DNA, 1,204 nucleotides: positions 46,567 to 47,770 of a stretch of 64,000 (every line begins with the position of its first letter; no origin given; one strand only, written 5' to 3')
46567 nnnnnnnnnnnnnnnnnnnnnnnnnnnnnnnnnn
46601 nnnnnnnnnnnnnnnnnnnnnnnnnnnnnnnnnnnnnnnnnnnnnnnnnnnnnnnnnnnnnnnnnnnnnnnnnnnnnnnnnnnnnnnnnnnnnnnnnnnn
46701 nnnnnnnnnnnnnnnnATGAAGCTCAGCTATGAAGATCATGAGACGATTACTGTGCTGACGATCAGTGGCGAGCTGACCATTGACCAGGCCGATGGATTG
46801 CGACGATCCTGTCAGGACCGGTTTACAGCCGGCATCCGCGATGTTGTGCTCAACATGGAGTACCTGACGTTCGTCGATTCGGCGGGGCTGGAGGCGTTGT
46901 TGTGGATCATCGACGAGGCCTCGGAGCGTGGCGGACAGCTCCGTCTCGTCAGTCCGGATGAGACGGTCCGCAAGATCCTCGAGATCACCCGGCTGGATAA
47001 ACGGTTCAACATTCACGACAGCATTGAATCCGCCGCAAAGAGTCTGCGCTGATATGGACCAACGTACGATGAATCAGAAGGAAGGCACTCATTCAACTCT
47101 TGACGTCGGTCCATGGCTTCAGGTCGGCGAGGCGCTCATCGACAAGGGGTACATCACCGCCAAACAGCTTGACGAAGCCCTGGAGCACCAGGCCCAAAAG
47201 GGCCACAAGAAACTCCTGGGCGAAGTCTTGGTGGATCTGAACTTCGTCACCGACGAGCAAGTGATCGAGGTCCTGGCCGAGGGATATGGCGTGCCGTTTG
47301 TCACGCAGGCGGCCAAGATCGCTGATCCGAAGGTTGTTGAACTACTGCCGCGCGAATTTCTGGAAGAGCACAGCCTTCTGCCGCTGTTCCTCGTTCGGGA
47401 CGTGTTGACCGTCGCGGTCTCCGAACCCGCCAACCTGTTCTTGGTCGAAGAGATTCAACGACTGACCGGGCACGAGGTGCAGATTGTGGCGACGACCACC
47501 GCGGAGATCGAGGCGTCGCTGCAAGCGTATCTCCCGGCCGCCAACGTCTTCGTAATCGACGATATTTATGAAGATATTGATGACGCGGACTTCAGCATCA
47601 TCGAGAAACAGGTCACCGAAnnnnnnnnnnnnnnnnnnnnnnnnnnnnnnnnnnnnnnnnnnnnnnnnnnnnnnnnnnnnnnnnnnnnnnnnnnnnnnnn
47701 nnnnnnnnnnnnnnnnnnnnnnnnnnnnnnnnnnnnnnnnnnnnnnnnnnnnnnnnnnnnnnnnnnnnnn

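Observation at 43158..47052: Two-component system, HD-GYP and STAS genes wedged between secretin module and motor ATPase, translationally chained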

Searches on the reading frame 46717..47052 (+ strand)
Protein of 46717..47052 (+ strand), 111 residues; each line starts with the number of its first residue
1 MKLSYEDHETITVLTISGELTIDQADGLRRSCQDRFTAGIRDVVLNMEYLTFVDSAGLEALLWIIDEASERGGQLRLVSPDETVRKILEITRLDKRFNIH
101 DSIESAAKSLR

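Call 4: search_protein_families(library=pfam, proteins=[window:46717-47052:+], max_evalue=0.01)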
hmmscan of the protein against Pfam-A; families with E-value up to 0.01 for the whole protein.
window:46717-47052:+ (111 aa): 2 families
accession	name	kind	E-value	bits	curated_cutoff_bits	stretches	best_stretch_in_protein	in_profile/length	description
PF01740.26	STAS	-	3.9e-22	78.5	22.6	1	5-106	4-106/106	STAS domain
PF13466.11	STAS_2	-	1e-12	48.4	29.2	1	14-94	1-80/80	STAS domain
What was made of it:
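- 46717..47052 (+): Single-domain STAS protein (anti-sigma-antagonist family) with Ser55 in a DSxGLE motif. Its start overlaps the HD-GYP stop (ATGA). Pfam STAS at 78.5 bits (call 4).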

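Call 19: search_protein_families(library=ncbifam, proteins=[window:46717-47052:+], max_evalue=0.001)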
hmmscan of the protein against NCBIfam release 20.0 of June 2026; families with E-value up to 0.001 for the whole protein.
window:46717-47052:+ (111 aa): 5 families
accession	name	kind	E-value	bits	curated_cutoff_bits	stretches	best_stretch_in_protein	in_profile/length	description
TIGR00377.1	ant_ant_sig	superfamily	2.1e-23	82.3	53.45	1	1-104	3-107/108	anti-sigma factor antagonist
TIGR02886.1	spore_II_AA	equivalog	1.4e-15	57.2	114.75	1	5-106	3-105/106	anti-sigma F factor antagonist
NF008660.1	PRK11660.1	equivalog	1e-05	24.1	614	1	5-98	459-553/572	C4-dicarboxylic acid transporter DauA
TIGR00815.1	sulP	subfamily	1.4e-05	23.7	380.45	1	34-98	494-554/565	sulfate permease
NF033618.0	mlaB_1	equivalog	3.5e-05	24.1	90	1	3-95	3-90/94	lipid asymmetry maintenance protein MlaB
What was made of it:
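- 46717..47052 (+): TIGR00377 at 82 bits, above the 53 cut-off (call 19).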

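Call 40: find_encoding_contigs(protein=window:46717-47052:+, flank=3000, max_places=4)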
Protein window:46717-47052:+ (111 aa): 11 contigs read that carry it; 4 places shown.
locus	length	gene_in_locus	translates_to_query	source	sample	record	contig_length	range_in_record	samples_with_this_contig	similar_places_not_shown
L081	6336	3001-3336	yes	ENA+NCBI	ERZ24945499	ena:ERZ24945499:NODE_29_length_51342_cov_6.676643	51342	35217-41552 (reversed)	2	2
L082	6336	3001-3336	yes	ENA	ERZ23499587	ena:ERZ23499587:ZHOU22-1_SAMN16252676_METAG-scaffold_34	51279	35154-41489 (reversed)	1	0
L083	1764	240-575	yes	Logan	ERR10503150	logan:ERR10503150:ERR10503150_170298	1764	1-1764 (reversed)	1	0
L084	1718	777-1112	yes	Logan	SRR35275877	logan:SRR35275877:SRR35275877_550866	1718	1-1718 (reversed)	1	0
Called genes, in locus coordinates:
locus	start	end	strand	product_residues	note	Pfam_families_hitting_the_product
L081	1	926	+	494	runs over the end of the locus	PF00989:PAS, PF08448:PAS_4 (weak), PF13426:PAS_9, PF00512:HisKA, PF02518:HATPase_c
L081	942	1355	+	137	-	PF00072:Response_reg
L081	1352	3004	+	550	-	PF13487:HD_5, PF01966:HD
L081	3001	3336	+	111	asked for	PF01740:STAS, PF13466:STAS_2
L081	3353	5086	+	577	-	PF05157:MshEN, PF00437:T2SSE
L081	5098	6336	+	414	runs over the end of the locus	PF28597:T2SSF_N, PF00482:T2SSF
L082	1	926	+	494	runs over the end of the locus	PF00989:PAS, PF08448:PAS_4 (weak), PF13426:PAS_9, PF00512:HisKA, PF02518:HATPase_c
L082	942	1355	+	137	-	PF00072:Response_reg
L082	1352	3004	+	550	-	PF13487:HD_5, PF01966:HD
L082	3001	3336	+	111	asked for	PF01740:STAS, PF13466:STAS_2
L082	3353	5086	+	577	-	PF05157:MshEN, PF00437:T2SSE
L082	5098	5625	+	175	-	-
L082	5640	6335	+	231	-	PF00482:T2SSF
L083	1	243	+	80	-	?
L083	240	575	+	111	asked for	PF01740:STAS, PF13466:STAS_2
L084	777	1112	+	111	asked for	PF01740:STAS, PF13466:STAS_2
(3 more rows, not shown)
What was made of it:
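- Checked: Public gene calls give 137 aa (call 40).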

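Call 43: find_homologous_proteins(query=window:46717-47052:+, max_evalue=0.00001)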
Query window:46717-47052:+ (111 aa): 278 proteins with E <= 0.00001 among 288 candidates; the best 120 are listed.
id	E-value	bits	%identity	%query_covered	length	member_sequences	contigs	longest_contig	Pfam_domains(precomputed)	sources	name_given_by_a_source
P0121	8.8e-62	224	96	100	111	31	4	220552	PF01740.27,PF13466.13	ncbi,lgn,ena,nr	ncbi:MAG: STAS domain-containing protein [Planctomycetes bacterium]|nr:STAS domain-containing protei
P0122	4.0e-53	196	83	100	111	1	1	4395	PF01740.27,PF13466.13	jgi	jgi:anti-anti-sigma factor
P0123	2.9e-52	193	82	100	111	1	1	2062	PF01740.27,PF13466.13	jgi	jgi:anti-anti-sigma factor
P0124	7.9e-52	192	81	100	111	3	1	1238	PF01740.27,PF13466.13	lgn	-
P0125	1.6e-51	191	82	100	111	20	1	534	PF01740.27,PF13466.13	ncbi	-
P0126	1.6e-51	191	83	100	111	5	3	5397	PF01740.27,PF13466.13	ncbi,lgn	-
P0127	1.7e-51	191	78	100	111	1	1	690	PF01740.27,PF13466.13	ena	-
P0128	2.3e-51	190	80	100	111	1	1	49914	PF01740.27,PF13466.13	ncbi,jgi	ncbi:MAG: STAS domain-containing protein [Planctomycetota bacterium]|jgi:anti-anti-sigma factor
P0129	2.4e-51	190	82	100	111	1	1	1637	PF01740.27,PF13466.13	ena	-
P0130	2.9e-51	190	82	100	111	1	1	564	PF01740.27,PF13466.13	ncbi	-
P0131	3.0e-51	190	81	100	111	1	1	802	PF01740.27,PF13466.13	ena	-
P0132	3.2e-51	190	82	100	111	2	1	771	PF01740.27,PF13466.13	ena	-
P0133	6.6e-51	189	79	100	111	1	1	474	PF01740.27,PF13466.13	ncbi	-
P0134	7.9e-51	188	78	100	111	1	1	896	PF01740.27,PF13466.13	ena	-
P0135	8.8e-51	188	80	100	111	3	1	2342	PF01740.27,PF13466.13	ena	-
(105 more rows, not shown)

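Call 55: search_protein_representatives(protein=window:46717-47052:+)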
Query: 111 residues. Proteins with E-value up to 0.001 (for the whole library): 12884; up to 1e-10: 211; up to 1e-30: 4. The best 150 are listed.
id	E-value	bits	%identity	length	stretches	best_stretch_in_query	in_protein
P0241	6.1e-44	164.7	69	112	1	1-111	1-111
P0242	1.7e-31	124.7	54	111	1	1-110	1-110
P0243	2.2e-31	124.4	80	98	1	1-76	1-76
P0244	3.4e-31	123.8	57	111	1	1-111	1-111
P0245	7.8e-28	113.0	68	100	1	1-81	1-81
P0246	6.9e-27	109.9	50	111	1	1-111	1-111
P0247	9.1e-27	109.6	36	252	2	11-110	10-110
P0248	3.7e-26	107.6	50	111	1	1-111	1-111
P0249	2.9e-25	104.7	47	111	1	2-111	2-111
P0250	4.4e-25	104.1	50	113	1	1-111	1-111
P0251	9.4e-23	96.7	50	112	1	1-110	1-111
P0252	1.7e-22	95.9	43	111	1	1-111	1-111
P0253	2.1e-22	95.6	45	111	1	1-110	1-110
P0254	3.8e-22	94.7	49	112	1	1-111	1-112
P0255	4.9e-22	94.4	81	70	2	1-43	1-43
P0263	1.8e-20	89.3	25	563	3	3-106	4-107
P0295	5.2e-16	75.0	37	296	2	10-111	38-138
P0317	6.2e-14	68.4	33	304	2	28-111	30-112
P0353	2.3e-12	63.3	29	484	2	6-106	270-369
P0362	4.0e-12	62.5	25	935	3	14-106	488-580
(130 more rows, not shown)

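Call 56: search_protein_families(library=pfam, proteins=[P0263, P0353, P0362, P0247, P0295, P0317], max_evalue=0.0001)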
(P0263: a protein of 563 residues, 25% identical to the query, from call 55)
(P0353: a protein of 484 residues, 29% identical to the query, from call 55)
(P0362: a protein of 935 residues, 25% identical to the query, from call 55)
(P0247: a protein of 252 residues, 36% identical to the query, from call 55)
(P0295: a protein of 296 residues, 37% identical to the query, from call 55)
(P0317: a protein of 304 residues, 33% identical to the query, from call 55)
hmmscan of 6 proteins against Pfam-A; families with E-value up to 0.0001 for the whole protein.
P0263 (563 aa): 3 families
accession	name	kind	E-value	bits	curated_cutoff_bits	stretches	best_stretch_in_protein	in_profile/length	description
PF01740.26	STAS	-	3.6e-54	181.5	22.6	3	7-107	5-106/106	STAS domain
PF13581.12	HATPase_c_2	-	4.3e-26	91.8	27.4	1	431-557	2-126/127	Histidine kinase-like ATPase domain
PF13466.11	STAS_2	-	1.7e-25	89.4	29.2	3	156-233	4-78/80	STAS domain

P0353 (484 aa): 3 families
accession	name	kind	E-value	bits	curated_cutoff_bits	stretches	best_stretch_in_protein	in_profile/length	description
PF03808.19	Glyco_tran_WecG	-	9.1e-61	205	27.4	1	65-234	1-168/168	Glycosyl transferase WecG/TagA/CpsF family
PF01740.26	STAS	-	2.7e-35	120.8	22.6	2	267-368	2-105/106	STAS domain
PF13466.11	STAS_2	-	7.1e-27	93.8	29.2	2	278-356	1-79/80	STAS domain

P0362 (935 aa): 2 families
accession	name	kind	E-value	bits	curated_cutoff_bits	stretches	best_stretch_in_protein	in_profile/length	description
PF01740.26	STAS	-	3.8e-42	142.8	22.6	3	484-580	9-106/106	STAS domain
PF13466.11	STAS_2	-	1.8e-21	76.6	29.2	2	165-244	1-79/80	STAS domain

P0247 (252 aa): 2 families
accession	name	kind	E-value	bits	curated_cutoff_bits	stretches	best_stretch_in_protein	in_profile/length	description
PF01740.26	STAS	-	1.7e-34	118.2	22.6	2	146-245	7-106/106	STAS domain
PF13466.11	STAS_2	-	4.9e-28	97.6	29.2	2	13-88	1-74/80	STAS domain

P0295 (296 aa): 2 families
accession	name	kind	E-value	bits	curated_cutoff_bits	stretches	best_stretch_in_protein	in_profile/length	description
PF01740.26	STAS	-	2e-28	98.7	22.6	2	45-133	16-106/106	STAS domain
PF13466.11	STAS_2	-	2.9e-19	69.4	29.2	1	45-120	4-79/80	STAS domain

P0317 (304 aa): 2 families
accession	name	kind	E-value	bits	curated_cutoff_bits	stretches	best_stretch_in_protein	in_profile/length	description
PF01740.26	STAS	-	5.4e-33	113.4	22.6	2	4-107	3-106/106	STAS domain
PF13466.11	STAS_2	-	4.8e-20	72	29.2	2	23-94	8-79/80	STAS domain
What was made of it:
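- The fusions found are to an RsbW-like kinase and to a WecG glycosyltransferase (calls 55, 56). The nearest multidomain relative of this STAS is fused to an RsbW-like kinase domain (call 56).
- Tried and rejected: It returned tandem STAS proteins, STAS fused to an RsbW-like kinase, and STAS fused to WecG (calls 55, 56).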

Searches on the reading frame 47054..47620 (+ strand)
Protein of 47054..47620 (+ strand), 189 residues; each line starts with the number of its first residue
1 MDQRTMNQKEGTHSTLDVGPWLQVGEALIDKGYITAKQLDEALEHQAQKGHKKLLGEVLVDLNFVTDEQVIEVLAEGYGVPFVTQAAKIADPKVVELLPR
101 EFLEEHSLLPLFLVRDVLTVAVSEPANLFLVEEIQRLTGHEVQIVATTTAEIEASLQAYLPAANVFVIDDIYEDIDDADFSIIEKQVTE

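Call 28: search_solved_structures(query=window:47054-47620:+, max_evalue=0.01, show_alignments=4)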
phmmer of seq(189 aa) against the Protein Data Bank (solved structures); distinct sequences matched with E-value up to 0.01: 16.
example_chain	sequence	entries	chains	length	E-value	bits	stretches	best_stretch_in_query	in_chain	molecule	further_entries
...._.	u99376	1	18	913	1.4e-28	103.2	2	18-161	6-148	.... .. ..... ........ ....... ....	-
5zfr_A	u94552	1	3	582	7.1e-21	78.1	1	19-183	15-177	Type IV pilus biogenesis ATPase PilB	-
6olj_C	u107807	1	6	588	3.6e-19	72.5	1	23-184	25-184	Type IV pilus biogenesis ATPase PilB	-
5tsg_B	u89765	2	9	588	3.7e-19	72.5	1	23-184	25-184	Type IV pilus biogenesis ATPase PilB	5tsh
3jc8_Ba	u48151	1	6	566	2.6e-17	66.5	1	24-180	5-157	Type IV-A pilus assembly ATPase PilB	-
9g1w_A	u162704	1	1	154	3.5e-14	56.3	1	18-161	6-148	Type IV pilus assembly ATPase PilB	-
5htl_A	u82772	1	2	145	1.5e-11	47.7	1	23-134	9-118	MSHA biogenesis protein MshE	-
8pfa_A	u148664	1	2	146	4e-07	33.3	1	22-132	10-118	c-di-GMP binding domain of the ATPase enzyme PilF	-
8pdk_A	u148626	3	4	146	4.1e-07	33.3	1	22-132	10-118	c-di-GMP binding domain of the ATPase enzyme PilF | ATP-binding motif-containing protein pilF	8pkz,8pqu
9glg_A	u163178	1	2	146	4.2e-07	33.3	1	22-132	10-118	ATP-binding motif-containing protein pilF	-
6ejf_J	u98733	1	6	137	4.4e-07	33.2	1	22-132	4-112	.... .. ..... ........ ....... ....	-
8pe0_A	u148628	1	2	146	8.9e-07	32.2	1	22-132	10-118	c-di-GMP binding domain of the ATPase enzyme PilF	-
9gl5_A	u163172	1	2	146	1.1e-06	32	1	22-132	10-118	ATP-binding motif-containing protein pilF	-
6ejf_G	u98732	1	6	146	4e-06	30.1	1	24-136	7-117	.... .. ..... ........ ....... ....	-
7lko_B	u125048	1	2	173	5.8e-06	29.5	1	51-159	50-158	Pilus biogenesis protein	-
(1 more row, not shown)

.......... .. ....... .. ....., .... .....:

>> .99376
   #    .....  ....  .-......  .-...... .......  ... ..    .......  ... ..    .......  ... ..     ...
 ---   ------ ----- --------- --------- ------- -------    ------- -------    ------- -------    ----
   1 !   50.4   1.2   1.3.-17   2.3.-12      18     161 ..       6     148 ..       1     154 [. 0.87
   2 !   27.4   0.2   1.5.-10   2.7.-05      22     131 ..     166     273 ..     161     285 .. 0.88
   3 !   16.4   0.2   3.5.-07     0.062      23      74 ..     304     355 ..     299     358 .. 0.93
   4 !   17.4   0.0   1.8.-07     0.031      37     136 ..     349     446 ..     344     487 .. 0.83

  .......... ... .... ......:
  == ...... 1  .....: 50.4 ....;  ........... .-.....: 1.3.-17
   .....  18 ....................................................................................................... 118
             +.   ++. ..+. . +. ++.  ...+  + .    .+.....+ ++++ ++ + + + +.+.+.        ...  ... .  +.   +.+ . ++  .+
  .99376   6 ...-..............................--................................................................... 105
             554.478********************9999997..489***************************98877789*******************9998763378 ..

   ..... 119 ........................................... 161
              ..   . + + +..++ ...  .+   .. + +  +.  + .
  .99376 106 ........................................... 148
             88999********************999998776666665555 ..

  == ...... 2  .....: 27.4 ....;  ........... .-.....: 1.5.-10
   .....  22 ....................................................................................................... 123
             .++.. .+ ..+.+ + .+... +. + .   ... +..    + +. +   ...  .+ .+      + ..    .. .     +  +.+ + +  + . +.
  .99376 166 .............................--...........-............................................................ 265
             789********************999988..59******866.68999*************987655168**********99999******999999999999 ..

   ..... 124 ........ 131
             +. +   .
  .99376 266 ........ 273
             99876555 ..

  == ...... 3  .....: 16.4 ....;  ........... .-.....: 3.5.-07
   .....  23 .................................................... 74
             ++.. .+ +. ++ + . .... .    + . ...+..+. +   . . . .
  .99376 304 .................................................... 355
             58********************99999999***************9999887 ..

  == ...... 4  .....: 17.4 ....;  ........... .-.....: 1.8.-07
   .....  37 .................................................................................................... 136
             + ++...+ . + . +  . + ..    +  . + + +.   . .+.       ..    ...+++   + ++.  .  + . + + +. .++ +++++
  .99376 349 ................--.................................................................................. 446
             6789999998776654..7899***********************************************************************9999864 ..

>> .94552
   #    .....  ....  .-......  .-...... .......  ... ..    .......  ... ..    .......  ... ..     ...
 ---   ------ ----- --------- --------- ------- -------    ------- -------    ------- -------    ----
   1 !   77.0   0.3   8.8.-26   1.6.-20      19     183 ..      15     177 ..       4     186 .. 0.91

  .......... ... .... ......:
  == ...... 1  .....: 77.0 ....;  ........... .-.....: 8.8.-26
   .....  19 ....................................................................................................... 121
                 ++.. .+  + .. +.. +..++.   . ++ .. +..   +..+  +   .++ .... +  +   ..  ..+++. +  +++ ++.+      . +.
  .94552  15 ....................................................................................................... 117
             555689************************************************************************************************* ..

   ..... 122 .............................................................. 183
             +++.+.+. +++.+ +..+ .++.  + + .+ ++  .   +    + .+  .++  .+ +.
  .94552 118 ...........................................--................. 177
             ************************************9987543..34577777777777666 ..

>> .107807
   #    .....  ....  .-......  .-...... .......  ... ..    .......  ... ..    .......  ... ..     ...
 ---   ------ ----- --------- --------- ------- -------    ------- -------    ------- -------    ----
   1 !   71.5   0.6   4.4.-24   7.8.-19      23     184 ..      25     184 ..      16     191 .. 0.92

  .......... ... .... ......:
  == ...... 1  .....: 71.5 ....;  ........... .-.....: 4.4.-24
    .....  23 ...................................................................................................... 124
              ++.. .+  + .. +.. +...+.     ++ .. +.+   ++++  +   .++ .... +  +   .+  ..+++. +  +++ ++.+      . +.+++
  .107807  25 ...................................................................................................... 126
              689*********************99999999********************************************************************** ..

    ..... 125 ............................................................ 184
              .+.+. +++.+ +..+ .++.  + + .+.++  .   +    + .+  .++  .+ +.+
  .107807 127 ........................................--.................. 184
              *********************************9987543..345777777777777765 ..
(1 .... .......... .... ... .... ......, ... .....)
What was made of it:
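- The spacing matches Geobacter PilB (call 28).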
